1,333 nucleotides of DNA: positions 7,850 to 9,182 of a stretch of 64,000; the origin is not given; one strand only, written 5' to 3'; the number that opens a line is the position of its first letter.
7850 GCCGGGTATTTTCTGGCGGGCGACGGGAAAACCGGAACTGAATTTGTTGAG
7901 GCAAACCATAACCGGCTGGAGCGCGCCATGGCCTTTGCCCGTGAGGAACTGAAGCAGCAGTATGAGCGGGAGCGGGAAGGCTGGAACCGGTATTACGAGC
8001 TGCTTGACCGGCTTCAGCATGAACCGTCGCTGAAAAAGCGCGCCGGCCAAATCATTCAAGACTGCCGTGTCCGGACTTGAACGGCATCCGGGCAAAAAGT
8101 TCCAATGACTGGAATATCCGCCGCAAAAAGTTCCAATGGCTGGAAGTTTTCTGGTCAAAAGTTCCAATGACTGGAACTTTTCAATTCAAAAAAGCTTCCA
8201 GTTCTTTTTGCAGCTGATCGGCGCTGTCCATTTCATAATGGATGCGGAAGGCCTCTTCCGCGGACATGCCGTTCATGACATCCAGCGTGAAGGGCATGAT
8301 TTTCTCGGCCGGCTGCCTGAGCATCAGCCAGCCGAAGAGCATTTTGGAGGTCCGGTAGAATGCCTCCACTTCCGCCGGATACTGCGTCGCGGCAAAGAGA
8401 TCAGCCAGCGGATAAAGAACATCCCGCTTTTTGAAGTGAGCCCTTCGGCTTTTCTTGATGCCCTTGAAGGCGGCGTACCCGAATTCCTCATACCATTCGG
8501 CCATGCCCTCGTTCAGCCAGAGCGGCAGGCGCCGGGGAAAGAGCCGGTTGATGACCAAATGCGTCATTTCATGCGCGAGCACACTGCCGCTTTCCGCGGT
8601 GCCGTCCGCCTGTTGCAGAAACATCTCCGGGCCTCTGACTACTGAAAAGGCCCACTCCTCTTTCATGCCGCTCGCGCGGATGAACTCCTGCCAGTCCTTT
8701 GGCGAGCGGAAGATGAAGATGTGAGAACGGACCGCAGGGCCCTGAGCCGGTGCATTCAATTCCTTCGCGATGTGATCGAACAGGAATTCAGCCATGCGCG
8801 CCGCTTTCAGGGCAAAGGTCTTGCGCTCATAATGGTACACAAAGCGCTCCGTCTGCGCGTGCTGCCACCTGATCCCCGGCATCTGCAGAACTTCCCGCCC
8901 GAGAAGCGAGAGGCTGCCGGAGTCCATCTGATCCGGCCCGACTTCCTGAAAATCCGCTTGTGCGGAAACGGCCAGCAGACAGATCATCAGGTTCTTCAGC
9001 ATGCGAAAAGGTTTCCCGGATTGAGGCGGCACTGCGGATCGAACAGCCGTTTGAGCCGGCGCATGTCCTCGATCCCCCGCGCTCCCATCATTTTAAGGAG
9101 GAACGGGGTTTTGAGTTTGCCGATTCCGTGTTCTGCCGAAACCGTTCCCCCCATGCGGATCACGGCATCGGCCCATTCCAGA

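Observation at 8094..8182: AT-rich 26-bp palindromic REP-like element in a triple tandem array between convergent genes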

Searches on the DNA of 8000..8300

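Call 49: search_rna_families(source=window, start=8000, end=8300, threshold=evalue, max_evalue=1)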
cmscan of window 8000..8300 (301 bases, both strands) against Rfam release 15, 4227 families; matches with E-value up to 1: 3.
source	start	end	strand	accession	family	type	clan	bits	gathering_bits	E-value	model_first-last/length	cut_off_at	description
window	8139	8204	+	RF03697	mir-722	Gene; miRNA;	-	21.1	81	0.1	1-67/67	no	mir-722 microRNA precursor family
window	8123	8195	-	RF02386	sau-19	Gene; sRNA;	-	20.9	80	0.19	1-75/75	no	Staphylococcus sRNA sau-19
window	8134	8229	-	RF00417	SNORA56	Gene; snRNA; snoRNA; HACA-box;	CL00039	17.5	80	0.33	1-129/129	no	Small nucleolar RNA SNORA56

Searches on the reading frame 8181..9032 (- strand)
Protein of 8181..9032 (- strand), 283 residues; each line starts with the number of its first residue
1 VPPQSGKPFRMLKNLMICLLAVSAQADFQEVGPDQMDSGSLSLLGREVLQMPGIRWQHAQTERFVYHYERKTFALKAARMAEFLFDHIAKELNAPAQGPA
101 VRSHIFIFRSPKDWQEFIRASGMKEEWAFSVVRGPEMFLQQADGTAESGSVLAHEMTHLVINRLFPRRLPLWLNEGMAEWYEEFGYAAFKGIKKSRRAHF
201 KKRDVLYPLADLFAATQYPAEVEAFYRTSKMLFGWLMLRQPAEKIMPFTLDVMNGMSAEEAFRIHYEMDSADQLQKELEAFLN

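Call 9: search_protein_families(library=pfam, proteins=[window:8181-9032:-])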
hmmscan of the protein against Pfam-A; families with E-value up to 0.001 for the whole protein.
window:8181-9032:- (283 aa): 1 family
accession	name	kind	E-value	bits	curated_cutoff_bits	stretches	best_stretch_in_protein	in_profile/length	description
PF13485.12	Peptidase_MA_2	-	5.8e-05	23.4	32.4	1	151-281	69-198/201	Peptidase MA superfamily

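Call 35: find_homologous_proteins(query=window:8181-9032:-, max_evalue=1e-10)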
Query window:8181-9032:- (283 aa): 166 proteins with E <= 1e-10 among 735 candidates; the best 120 are listed.
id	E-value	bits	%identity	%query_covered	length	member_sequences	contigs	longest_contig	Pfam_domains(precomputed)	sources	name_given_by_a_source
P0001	1.7e-180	616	100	96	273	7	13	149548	-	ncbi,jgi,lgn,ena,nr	ncbi:MAG TPA: hypothetical protein PKK36_03640 [Kiritimatiellia bacterium]|nr:hypothetical protein [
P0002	2.4e-157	540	88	96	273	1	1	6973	-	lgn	-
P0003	5.9e-131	454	73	96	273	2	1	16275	PF13485.12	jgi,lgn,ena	-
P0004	7.3e-122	424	71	92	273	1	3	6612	-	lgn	-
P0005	1.6e-82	295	54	88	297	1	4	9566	PF13485.12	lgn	-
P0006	7.3e-81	290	51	93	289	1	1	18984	-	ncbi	-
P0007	7.6e-81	290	52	88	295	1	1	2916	PF13485.12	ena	-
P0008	5.6e-80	287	53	88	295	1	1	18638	-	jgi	-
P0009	6.2e-79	283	49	99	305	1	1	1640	-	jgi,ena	-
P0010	1.8e-78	282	52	90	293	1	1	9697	-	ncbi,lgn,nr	ncbi:MAG: hypothetical protein EOM20_12815 [Spartobacteria bacterium]|nr:hypothetical protein [Spart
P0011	5.6e-78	280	51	90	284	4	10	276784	-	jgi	jgi:hypothetical protein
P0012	1.0e-77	279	51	93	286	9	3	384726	PF13485.12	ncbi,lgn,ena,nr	ncbi:MAG TPA: hypothetical protein PKC67_05040 [Kiritimatiellia bacterium]|nr:hypothetical protein [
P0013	4.4e-77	277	48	99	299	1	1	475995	PF13485.12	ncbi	-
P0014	4.4e-77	277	50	89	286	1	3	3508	PF13485.12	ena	-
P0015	4.4e-77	277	51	91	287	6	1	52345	-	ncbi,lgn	-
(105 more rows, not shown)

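Call 36: find_encoding_contigs(protein=P0001, flank=3000, max_places=8)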
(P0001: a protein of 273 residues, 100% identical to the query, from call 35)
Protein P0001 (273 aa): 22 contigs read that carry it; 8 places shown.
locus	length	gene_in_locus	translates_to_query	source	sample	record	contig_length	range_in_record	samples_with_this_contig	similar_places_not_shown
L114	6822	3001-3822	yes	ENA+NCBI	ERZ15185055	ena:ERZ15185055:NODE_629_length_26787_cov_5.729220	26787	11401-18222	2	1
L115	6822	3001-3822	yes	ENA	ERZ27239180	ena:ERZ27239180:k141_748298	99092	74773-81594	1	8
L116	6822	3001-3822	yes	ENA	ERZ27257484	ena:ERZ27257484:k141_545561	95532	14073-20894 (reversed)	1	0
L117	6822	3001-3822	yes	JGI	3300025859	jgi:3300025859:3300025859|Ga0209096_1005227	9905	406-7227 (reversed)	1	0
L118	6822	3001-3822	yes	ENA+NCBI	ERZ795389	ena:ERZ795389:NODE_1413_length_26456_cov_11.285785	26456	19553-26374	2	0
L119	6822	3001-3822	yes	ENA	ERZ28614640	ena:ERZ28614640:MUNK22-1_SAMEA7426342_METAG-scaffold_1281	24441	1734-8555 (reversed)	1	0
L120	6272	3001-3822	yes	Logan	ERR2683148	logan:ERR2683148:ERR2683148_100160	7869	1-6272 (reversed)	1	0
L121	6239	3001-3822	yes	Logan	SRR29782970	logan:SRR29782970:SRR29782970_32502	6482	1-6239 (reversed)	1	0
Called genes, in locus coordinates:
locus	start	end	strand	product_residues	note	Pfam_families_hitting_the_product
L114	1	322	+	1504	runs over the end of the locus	PF00128:Alpha-amylase (faint)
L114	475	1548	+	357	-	PF00924:MS_channel_2nd, PF21082:MS_channel_3rd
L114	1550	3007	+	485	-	PF01565:FAD_binding_4, PF02913:FAD-oxidase_C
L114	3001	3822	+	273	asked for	-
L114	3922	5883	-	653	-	-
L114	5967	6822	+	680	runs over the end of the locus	PF00270:DEAD (faint), PF04851:ResIII, PF17757:UvrB_inter, PF27431:UvrB_3rd, PF00271:Helicase_C, PF12344:UvrB, PF02151:UVR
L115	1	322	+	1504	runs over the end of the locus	PF00128:Alpha-amylase (faint)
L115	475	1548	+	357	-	PF00924:MS_channel_2nd, PF21082:MS_channel_3rd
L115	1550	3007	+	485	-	PF01565:FAD_binding_4, PF02913:FAD-oxidase_C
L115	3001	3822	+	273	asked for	-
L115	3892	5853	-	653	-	-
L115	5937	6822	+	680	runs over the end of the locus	PF00270:DEAD (faint), PF04851:ResIII, PF17757:UvrB_inter, PF27431:UvrB_3rd, PF00271:Helicase_C, PF12344:UvrB, PF02151:UVR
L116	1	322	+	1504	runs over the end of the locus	PF00128:Alpha-amylase (faint)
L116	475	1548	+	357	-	PF00924:MS_channel_2nd, PF21082:MS_channel_3rd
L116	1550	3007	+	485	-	PF01565:FAD_binding_4, PF02913:FAD-oxidase_C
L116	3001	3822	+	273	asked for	-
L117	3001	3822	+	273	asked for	-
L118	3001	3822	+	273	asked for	-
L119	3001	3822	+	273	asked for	-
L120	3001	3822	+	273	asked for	-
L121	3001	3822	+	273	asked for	-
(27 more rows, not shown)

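Call 37: find_encoding_contigs(protein=P0002, flank=3000, max_places=3)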
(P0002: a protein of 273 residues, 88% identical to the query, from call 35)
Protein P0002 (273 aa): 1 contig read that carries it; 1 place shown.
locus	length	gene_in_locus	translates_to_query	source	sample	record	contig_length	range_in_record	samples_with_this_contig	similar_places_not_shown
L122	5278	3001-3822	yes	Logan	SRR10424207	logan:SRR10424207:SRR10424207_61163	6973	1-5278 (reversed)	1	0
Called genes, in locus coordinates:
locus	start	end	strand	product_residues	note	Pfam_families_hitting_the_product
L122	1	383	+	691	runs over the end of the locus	?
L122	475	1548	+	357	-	PF00924:MS_channel_2nd, PF21082:MS_channel_3rd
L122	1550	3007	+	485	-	PF01565:FAD_binding_4, PF02913:FAD-oxidase_C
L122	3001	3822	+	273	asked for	-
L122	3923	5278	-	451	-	?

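Call 38: find_encoding_contigs(protein=P0003, flank=3000, max_places=3)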
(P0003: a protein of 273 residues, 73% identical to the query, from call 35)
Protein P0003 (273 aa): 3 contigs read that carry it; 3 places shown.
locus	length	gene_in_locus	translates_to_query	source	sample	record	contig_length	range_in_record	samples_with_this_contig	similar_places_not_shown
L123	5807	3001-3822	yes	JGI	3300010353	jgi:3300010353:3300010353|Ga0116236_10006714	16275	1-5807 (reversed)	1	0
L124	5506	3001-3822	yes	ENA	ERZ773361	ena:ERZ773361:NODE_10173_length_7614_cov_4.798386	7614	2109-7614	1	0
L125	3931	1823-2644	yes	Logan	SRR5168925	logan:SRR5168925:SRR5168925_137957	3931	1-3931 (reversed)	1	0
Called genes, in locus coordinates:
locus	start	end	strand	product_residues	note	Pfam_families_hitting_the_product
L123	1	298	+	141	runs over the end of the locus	PF22091:DUF6941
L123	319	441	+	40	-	-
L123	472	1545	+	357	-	PF00924:MS_channel_2nd, PF21082:MS_channel_3rd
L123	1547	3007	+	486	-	PF01565:FAD_binding_4, PF02913:FAD-oxidase_C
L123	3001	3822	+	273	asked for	PF13485:Peptidase_MA_2 (weak)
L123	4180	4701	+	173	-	-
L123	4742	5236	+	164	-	-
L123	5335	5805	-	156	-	?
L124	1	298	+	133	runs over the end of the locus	PF22091:DUF6941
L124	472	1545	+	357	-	PF00924:MS_channel_2nd, PF21082:MS_channel_3rd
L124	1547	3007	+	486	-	PF01565:FAD_binding_4, PF02913:FAD-oxidase_C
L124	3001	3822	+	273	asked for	PF13485:Peptidase_MA_2 (weak)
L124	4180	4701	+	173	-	-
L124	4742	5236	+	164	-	-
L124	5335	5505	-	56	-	?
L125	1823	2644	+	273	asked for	PF13485:Peptidase_MA_2 (weak)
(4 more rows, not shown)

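Call 39: find_encoding_contigs(protein=P0004, flank=3000, max_places=3)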
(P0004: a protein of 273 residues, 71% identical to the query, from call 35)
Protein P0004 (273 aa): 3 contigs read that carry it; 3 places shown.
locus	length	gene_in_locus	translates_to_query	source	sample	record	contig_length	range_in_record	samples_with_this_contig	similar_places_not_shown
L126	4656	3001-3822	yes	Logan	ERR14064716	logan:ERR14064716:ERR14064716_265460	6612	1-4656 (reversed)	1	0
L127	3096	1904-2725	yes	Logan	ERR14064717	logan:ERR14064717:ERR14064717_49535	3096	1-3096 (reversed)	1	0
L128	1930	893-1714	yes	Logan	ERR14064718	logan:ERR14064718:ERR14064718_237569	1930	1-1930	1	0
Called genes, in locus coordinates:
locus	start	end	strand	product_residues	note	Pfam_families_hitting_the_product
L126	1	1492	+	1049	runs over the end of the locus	PF05547:Peptidase_M6 (weak), PF18998:Flg_new_2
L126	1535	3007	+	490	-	PF01565:FAD_binding_4, PF02913:FAD-oxidase_C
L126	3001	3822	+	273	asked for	-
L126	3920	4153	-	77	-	PF02597:ThiS (weak)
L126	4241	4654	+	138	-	?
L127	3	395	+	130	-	?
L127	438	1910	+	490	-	PF01565:FAD_binding_4, PF02913:FAD-oxidase_C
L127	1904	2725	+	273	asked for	-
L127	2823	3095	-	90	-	?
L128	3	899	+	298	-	?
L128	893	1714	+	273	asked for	-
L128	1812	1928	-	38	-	?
